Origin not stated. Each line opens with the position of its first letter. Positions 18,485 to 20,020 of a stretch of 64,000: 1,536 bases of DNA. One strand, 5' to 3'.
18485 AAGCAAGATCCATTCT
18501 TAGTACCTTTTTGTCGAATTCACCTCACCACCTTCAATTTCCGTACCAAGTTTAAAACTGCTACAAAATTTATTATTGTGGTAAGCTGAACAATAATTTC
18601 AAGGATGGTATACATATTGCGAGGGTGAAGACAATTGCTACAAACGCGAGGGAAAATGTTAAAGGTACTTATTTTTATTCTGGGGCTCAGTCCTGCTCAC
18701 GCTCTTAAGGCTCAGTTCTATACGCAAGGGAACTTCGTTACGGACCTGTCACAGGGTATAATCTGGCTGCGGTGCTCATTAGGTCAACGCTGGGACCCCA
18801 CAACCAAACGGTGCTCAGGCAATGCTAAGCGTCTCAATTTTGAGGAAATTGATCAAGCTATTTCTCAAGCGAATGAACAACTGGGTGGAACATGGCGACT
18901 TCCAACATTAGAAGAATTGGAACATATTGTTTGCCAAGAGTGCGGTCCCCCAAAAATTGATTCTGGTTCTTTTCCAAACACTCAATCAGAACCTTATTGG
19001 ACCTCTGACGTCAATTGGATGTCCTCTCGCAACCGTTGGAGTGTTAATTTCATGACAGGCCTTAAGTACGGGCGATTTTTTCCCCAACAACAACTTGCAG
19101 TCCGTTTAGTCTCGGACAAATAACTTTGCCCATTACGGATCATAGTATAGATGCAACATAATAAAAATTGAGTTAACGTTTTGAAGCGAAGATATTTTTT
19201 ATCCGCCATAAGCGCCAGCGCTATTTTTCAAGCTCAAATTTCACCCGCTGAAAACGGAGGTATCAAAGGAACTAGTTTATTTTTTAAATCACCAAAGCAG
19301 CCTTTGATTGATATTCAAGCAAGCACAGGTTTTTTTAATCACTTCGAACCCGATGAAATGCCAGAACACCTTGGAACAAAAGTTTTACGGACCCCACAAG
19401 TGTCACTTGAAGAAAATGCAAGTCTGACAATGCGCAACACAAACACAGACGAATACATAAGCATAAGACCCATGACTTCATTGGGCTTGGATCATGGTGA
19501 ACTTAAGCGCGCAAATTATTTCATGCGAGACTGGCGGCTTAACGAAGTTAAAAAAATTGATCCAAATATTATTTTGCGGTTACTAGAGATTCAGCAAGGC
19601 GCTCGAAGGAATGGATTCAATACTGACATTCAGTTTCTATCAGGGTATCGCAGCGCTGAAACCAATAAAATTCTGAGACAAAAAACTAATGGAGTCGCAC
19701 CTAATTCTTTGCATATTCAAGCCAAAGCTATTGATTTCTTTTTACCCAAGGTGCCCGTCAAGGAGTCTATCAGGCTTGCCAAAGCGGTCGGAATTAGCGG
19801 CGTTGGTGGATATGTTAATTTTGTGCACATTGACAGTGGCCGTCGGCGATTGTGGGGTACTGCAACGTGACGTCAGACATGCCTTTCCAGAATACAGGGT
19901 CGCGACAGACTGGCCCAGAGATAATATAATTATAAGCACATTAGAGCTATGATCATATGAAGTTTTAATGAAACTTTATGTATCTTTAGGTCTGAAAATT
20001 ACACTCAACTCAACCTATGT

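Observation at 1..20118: AT-rich, gamma-type polar flagellar island inside an alphaproteobacterium-like, higher-GC chromosome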

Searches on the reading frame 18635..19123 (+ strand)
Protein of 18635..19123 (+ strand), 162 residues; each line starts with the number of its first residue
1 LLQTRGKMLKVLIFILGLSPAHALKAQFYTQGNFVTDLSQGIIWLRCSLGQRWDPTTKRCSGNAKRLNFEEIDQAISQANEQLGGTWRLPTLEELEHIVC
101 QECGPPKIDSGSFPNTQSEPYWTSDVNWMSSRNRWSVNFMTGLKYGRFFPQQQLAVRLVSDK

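Call 7: search_protein_families(library=pfam, proteins=[window:18635-19123:+], max_evalue=0.001)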
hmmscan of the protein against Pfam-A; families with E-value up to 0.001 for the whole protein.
window:18635-19123:+ (162 aa): 1 family
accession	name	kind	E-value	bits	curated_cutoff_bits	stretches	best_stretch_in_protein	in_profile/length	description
PF07603.17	Lcl_C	-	7.8e-22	78.2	34.9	1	34-159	2-116/117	Lcl C-terminal domain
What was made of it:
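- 18635..19123 (+): Secreted Lcl_C/DUF1566 protein, divergent from motA. A near-consensus sigma54 site lies at 18606. Pfam Lcl_C, E = 8e-22 (call 7).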

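Call 35: find_homologous_proteins(query=window:18635-19123:+, max_evalue=1e-20)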
Query window:18635-19123:+ (162 aa): 106 proteins with E <= 1e-20 among 131 candidates.
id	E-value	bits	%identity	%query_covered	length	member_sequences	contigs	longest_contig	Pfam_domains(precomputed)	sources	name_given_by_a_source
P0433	1.1e-100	352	94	100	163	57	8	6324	PF07603.18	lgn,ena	-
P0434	9.3e-91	319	91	100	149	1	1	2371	PF07603.18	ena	-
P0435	1.4e-89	316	89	96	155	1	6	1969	PF07603.18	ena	-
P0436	4.6e-86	304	87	96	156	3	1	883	PF07603.18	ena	-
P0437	4.0e-77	275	75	96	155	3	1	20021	PF07603.18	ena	-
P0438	1.4e-75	270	74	96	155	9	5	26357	PF07603.18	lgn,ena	-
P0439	3.5e-72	259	74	96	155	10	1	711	PF07603.18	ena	-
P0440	2.3e-69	250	71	96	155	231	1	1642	PF07603.18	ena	-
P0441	6.2e-64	232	65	96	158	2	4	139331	PF07603.18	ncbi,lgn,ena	-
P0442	1.7e-62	228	65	95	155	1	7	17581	PF07603.18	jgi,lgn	jgi:hypothetical protein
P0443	4.2e-61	223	60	96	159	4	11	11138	PF07603.18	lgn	-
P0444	2.1e-59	217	59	96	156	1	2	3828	PF07603.18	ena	-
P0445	1.6e-55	205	57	96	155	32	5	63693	PF07603.18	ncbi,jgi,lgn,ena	jgi:hypothetical protein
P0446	4.9e-55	203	55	96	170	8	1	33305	PF07603.18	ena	-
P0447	2.6e-54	201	55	96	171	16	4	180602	PF07603.18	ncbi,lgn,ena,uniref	ncbi:DUF1566 domain-containing protein [Nereida sp.]|uniref:Lcl C-terminal domain-containing protein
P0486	4.9e-45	171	73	65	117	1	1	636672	PF07603.18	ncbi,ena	-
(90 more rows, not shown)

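Call 36: find_encoding_contigs(protein=P0486, flank=10000, max_places=2)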
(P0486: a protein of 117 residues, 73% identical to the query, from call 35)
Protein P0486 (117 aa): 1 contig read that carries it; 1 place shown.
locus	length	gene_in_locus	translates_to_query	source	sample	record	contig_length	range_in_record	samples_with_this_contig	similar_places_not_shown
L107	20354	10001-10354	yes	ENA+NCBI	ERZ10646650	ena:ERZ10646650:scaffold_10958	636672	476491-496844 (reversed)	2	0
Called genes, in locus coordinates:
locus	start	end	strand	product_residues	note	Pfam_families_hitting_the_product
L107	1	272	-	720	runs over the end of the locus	PF00771:FHIPEP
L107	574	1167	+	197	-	-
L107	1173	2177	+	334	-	PF16548:FlgT_N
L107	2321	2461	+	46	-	-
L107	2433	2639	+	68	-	-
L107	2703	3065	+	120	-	PF08666:SAF (faint), PF13144:ChapFlgA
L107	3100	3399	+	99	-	PF04316:FlgM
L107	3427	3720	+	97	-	-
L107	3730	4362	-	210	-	-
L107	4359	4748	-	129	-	-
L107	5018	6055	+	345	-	PF00158:Sigma54_activat, PF01078:Mg_chelatase (faint), PF14532:Sigma54_activ_2, PF25601:AAA_lid_14, PF02954:HTH_8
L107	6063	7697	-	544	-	PF02465:FliD_N, PF07195:FliD_C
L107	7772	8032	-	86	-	PF00691:OmpA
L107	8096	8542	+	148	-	-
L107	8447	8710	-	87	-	-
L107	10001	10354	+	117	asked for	PF07603:Lcl_C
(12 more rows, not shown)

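Call 37: find_encoding_contigs(protein=P0438, flank=10000, max_places=3)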
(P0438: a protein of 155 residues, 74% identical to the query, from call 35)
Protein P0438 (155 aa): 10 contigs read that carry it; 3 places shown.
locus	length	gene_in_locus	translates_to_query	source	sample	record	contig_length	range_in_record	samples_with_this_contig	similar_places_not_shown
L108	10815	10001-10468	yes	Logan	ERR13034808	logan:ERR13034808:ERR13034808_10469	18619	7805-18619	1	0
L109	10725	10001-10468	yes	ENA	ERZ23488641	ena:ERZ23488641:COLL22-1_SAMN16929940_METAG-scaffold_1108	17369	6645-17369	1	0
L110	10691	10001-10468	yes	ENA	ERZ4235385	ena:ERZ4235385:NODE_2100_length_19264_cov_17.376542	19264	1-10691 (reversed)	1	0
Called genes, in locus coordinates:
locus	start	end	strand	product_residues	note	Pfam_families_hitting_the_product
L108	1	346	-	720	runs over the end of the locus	PF00771:FHIPEP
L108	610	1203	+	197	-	PF02169:LPP20 (weak)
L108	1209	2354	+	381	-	PF16548:FlgT_N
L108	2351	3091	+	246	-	PF13144:ChapFlgA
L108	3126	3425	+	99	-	PF04316:FlgM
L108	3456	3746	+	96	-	-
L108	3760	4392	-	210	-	-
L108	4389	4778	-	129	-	-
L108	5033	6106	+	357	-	PF00158:Sigma54_activat, PF01078:Mg_chelatase (faint), PF14532:Sigma54_activ_2, PF25601:AAA_lid_14, PF02954:HTH_8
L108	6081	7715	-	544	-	PF02465:FliD_N, PF07195:FliD_C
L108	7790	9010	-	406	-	PF13677:MotB_plug, PF00691:OmpA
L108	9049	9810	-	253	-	PF01618:MotA_ExbB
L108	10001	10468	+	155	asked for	PF07603:Lcl_C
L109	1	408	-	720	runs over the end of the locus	PF00771:FHIPEP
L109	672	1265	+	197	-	PF02169:LPP20 (weak)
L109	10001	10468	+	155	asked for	PF07603:Lcl_C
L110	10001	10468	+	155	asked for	PF07603:Lcl_C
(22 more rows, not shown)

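Call 53: find_encoding_contigs(protein=P0433, flank=10000, max_places=8)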
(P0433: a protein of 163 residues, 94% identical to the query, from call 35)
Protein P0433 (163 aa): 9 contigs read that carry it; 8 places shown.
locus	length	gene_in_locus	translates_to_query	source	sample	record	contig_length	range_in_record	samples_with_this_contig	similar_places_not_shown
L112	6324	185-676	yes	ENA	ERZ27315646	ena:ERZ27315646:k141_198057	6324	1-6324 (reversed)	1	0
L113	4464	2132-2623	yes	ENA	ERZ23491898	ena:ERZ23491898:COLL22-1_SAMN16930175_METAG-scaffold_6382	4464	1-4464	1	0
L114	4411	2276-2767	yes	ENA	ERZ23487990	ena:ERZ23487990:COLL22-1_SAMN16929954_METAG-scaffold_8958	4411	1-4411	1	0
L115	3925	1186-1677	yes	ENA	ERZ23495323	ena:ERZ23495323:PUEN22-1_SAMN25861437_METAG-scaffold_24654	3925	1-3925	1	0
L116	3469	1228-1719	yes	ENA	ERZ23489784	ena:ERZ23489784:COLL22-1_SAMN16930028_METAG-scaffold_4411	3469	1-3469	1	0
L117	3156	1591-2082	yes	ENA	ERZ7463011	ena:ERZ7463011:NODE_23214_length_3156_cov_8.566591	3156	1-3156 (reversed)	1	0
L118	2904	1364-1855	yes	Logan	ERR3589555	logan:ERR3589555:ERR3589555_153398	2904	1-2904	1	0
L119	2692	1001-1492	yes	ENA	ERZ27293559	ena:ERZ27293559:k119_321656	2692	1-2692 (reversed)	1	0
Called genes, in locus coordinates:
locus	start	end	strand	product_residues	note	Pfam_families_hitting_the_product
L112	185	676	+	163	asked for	PF07603:Lcl_C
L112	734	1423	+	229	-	PF05951:Peptidase_M15_2, PF08291:Peptidase_M15_3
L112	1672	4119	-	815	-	PF00070:Pyr_redox (faint), PF00890:FAD_binding_2 (weak), PF01266:DAO, PF01494:FAD_binding_3 (faint), PF07992:Pyr_redox_2 (faint), PF16350:FAO_M, PF01571:GCV_T, PF08669:GCV_T_C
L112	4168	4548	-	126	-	-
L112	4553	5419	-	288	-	PF02574:S-methyl_trans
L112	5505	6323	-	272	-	?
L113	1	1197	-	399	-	?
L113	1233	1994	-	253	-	PF01618:MotA_ExbB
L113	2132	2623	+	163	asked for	PF07603:Lcl_C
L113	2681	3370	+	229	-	PF05951:Peptidase_M15_2, PF08291:Peptidase_M15_3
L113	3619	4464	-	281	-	?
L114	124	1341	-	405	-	PF13677:MotB_plug, PF00691:OmpA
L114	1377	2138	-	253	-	PF01618:MotA_ExbB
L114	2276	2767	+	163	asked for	PF07603:Lcl_C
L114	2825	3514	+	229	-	PF05951:Peptidase_M15_2, PF08291:Peptidase_M15_3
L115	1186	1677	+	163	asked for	PF07603:Lcl_C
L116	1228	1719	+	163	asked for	PF07603:Lcl_C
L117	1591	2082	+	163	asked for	PF07603:Lcl_C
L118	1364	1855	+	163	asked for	PF07603:Lcl_C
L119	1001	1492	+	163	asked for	PF07603:Lcl_C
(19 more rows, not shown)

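Call 70: search_solved_structures(query=window:18635-19123:+, max_evalue=1)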
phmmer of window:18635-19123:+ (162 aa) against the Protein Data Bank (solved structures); distinct sequences matched with E-value up to 1: 0.

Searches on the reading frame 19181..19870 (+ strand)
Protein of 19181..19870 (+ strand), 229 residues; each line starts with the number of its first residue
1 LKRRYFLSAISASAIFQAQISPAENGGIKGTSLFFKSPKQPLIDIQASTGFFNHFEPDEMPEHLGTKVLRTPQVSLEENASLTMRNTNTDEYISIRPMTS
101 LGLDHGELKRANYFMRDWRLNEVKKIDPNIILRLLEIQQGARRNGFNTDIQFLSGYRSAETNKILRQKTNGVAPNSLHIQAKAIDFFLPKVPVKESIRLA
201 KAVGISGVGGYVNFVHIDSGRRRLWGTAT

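Call 7: search_protein_families(library=pfam, proteins=[window:19181-19870:+], max_evalue=0.001)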
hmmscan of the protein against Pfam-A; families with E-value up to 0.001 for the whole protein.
window:19181-19870:+ (229 aa): 2 families
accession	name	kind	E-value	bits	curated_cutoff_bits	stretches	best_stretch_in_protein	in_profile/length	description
PF05951.18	Peptidase_M15_2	-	1.2e-32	113.3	27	1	78-225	5-153/153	Bacterial protein of unknown function (DUF882)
PF08291.16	Peptidase_M15_3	-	6.5e-09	36.3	23.2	1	131-218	25-108/108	Peptidase M15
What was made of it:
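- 19181..19870 (+): DUF882 / M15 peptidase. It is the last low-GC gene and not a conserved member of the cluster. Pfam Peptidase_M15_2 (call 7).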
